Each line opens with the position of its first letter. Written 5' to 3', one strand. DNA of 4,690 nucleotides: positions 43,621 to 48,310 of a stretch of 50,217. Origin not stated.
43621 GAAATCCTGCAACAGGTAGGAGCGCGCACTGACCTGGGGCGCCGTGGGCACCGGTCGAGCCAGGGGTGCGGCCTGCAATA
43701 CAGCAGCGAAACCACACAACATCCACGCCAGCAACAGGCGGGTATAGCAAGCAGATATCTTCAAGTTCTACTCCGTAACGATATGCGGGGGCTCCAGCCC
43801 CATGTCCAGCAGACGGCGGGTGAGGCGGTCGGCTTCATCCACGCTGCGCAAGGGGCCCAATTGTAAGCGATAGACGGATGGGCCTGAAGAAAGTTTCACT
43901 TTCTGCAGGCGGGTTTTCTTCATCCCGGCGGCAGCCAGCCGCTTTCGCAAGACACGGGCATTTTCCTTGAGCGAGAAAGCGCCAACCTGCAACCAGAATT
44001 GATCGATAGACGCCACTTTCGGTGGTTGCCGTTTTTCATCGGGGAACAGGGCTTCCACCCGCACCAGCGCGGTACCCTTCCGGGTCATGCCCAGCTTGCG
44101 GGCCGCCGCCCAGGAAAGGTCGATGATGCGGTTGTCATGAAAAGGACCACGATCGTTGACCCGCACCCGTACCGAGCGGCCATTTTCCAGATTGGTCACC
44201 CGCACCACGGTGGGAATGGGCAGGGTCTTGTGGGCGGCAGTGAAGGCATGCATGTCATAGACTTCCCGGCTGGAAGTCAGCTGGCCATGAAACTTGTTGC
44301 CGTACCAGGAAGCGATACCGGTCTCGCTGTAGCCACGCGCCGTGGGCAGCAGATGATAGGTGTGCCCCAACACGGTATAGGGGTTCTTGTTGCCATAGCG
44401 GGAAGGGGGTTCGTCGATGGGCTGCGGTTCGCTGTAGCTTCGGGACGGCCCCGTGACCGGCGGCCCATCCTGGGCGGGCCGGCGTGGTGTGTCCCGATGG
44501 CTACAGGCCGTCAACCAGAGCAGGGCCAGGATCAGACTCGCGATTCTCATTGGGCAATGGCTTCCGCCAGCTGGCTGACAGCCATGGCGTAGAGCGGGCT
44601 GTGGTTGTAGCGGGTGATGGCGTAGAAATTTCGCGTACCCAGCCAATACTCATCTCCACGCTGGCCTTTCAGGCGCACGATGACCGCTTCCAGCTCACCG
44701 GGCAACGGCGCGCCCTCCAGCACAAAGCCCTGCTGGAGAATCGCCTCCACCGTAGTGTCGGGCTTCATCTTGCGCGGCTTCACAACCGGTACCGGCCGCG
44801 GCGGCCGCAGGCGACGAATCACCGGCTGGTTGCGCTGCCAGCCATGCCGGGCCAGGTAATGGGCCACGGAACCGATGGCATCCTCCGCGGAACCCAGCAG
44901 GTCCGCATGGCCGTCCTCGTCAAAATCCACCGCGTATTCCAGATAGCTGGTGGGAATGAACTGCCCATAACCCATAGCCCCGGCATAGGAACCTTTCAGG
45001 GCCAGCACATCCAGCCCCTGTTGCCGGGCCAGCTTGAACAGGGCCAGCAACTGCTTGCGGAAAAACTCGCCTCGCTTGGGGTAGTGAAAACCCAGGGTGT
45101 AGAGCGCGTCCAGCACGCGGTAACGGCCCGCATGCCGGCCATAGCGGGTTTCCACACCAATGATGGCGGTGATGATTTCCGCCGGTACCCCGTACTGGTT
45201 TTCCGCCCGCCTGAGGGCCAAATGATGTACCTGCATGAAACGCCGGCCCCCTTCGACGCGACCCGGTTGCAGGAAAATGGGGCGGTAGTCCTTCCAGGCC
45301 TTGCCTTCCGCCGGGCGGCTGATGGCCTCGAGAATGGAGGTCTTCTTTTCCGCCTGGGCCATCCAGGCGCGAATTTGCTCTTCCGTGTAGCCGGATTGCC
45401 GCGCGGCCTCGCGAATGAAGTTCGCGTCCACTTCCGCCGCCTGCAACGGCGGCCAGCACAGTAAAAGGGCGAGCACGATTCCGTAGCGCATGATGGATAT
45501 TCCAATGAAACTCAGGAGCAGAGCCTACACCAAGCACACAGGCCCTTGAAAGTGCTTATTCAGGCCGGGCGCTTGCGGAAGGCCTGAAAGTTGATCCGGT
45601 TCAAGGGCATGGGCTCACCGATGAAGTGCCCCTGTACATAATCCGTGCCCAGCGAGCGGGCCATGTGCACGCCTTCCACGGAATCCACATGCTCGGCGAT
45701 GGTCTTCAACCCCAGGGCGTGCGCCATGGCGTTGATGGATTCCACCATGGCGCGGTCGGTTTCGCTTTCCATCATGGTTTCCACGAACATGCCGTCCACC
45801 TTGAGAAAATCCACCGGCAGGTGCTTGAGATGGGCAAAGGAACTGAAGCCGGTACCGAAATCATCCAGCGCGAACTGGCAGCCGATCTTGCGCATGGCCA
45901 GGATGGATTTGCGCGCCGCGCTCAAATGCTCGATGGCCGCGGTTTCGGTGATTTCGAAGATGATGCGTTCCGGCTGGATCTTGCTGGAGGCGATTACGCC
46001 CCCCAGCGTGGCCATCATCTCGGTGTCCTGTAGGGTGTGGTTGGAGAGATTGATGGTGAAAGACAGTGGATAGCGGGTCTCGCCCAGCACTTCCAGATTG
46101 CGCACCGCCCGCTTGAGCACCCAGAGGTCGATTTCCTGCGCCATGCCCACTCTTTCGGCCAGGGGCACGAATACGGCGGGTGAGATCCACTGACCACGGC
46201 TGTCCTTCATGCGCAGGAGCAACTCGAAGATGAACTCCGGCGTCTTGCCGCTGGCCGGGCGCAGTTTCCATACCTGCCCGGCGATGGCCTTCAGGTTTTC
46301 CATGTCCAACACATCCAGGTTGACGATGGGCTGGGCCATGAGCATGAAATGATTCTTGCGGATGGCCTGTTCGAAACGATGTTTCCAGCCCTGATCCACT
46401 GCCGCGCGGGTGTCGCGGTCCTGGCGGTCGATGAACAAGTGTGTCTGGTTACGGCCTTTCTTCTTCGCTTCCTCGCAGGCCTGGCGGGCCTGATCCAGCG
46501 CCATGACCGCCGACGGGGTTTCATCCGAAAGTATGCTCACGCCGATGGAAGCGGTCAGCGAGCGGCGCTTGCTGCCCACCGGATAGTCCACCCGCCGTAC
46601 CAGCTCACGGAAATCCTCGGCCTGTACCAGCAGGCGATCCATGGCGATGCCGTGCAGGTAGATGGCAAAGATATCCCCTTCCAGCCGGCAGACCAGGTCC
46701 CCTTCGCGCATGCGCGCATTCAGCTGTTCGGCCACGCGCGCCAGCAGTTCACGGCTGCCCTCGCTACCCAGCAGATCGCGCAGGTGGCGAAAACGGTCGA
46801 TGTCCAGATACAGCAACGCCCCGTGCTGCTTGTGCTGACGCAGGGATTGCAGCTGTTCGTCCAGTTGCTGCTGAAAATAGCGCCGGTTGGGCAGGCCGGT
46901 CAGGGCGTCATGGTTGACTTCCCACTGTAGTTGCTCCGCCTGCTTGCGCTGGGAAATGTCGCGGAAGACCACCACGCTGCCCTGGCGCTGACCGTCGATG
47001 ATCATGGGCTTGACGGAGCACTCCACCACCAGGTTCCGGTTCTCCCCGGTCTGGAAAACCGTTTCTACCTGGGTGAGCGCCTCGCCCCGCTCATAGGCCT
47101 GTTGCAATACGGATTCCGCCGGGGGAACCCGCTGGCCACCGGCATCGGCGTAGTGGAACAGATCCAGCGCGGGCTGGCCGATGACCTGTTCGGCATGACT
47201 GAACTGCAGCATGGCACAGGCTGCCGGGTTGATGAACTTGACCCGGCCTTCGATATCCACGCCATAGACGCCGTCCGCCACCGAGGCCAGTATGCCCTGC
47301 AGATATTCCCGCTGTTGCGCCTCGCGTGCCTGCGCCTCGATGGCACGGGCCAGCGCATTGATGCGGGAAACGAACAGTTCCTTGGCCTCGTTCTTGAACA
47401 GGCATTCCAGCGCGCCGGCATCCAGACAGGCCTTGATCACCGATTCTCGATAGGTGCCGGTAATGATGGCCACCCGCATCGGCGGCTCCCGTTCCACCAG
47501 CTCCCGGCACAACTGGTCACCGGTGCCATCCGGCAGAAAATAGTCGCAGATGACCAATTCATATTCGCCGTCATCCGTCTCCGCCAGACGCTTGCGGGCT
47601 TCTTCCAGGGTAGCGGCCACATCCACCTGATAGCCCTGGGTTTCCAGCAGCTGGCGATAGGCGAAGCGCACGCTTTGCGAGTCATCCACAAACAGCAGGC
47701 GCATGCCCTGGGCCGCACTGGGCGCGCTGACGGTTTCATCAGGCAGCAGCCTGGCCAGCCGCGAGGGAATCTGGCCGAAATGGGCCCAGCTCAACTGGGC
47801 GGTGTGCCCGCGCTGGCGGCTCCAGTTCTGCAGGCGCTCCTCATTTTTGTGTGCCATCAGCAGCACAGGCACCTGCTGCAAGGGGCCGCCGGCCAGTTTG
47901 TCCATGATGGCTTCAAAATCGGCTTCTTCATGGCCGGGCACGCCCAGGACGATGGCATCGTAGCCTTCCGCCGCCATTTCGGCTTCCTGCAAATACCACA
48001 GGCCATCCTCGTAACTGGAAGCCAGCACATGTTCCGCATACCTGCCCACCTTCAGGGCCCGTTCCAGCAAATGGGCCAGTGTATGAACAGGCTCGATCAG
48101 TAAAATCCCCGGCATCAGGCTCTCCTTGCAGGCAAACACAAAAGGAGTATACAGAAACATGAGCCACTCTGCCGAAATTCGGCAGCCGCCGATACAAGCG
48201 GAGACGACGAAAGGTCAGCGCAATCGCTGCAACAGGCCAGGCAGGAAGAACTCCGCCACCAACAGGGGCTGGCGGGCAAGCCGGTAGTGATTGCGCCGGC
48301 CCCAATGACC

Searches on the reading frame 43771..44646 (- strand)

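Call 44: search_protein_families(library=pfam, proteins=[window:43771-44646:-], max_evalue=0.00001)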
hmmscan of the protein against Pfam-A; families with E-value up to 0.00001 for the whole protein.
window:43771-44646:- (292 aa): 2 families
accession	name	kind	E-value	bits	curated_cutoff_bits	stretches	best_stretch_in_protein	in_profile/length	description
PF03330.24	DPBB_1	-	8.8e-28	96.8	28.8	1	108-196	2-82/83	Lytic transglycolase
PF05036.18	SPOR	-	6.5e-13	49.3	21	1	217-279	5-64/76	SPOR domain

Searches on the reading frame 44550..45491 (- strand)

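Call 44: search_protein_families(library=pfam, proteins=[window:44550-45491:-], max_evalue=0.00001)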
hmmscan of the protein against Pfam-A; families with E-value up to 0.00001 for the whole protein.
window:44550-45491:- (314 aa): 1 family
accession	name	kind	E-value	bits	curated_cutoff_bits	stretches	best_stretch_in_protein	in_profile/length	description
PF13406.11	SLT_2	-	6.3e-98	328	24.3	1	23-310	7-292/292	Transglycosylase SLT domain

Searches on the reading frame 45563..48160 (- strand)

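Call 44: search_protein_families(library=pfam, proteins=[window:45563-48160:-], max_evalue=0.00001)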
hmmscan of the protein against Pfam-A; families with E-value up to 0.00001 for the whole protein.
window:45563-48160:- (866 aa): 7 families
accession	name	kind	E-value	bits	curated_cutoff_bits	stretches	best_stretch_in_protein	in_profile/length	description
PF00563.25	EAL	-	6.5e-58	196.3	31.3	1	645-850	31-236/236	EAL domain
PF00990.26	GGDEF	-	9.5e-37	126.7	23.8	1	416-572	2-161/161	Diguanylate cyclase, GGDEF domain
PF00072.30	Response_reg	-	3.5e-20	72.7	30.2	1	156-267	2-110/111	Response regulator receiver domain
PF00989.32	PAS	-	2.5e-12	47.2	22.6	1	286-402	2-113/113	PAS fold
PF13426.13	PAS_9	-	5e-11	43.2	27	1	296-404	2-103/103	PAS domain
PF08448.16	PAS_4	-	7e-08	33.1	23.1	1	292-407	2-110/110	PAS fold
PF12860.13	PAS_7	-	2.6e-06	28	27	0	291-410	1-115/115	PAS fold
